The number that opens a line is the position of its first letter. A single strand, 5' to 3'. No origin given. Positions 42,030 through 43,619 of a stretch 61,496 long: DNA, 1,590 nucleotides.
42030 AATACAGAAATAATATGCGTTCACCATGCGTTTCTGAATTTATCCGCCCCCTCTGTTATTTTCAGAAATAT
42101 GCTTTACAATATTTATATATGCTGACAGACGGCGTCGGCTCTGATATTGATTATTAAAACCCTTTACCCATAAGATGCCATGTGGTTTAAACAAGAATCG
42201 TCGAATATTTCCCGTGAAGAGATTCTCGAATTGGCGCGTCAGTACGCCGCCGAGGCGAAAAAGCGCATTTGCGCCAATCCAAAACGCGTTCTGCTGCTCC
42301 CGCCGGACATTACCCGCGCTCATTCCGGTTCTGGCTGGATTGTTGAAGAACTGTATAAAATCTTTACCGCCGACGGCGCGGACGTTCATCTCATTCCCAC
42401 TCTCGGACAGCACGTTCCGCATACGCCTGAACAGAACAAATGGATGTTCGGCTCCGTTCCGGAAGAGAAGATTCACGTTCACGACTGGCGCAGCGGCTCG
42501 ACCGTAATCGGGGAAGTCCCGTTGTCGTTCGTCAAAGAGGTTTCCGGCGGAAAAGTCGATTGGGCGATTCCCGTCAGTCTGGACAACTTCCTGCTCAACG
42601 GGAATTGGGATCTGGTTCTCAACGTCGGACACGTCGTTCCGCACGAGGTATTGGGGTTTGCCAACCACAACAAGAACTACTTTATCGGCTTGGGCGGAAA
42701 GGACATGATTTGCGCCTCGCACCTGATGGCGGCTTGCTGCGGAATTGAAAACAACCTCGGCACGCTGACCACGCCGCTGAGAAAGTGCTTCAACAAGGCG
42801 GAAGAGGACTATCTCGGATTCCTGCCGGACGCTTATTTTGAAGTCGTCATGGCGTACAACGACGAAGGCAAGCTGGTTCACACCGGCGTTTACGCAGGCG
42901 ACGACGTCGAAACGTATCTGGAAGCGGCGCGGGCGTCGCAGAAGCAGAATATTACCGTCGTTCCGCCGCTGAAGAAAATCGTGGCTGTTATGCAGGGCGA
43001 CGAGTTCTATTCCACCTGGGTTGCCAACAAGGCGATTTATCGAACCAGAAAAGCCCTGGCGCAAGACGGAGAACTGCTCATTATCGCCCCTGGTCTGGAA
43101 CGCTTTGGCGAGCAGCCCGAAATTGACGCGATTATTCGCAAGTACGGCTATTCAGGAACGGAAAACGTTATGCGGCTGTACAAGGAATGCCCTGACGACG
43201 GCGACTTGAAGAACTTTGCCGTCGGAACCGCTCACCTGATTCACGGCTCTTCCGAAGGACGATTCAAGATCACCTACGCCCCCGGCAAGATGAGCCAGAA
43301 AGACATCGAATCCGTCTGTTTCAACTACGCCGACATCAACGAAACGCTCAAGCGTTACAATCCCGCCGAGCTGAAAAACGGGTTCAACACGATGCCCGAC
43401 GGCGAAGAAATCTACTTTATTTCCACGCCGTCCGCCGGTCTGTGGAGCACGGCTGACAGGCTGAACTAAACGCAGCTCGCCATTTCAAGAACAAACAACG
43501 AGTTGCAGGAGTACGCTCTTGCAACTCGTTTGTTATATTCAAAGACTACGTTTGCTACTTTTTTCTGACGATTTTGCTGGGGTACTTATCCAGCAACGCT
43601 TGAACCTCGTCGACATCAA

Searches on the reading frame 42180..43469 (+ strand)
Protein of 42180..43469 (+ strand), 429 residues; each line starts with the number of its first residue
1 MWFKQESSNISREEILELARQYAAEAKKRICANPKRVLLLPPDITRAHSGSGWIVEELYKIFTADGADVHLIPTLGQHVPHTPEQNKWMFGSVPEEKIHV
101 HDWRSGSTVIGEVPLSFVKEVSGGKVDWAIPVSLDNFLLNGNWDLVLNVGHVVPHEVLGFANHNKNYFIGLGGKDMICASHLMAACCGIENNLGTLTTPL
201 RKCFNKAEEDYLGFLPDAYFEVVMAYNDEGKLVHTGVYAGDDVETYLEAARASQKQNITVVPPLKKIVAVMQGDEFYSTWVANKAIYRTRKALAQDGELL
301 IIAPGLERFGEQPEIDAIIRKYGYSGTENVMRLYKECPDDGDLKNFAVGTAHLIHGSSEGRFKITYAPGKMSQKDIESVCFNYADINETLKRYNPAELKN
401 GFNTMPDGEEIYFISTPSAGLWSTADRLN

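Call 64: search_protein_families(library=pfam, proteins=[window:42180-43469:+], max_evalue=0.00001)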
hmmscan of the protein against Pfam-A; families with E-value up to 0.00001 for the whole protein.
window:42180-43469:+ (429 aa): 1 family
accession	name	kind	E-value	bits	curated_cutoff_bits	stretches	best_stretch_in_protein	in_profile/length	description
PF09861.14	Lar_N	-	2.4e-09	37.1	23.3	1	22-184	42-195/204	Lactate racemase N-terminal domain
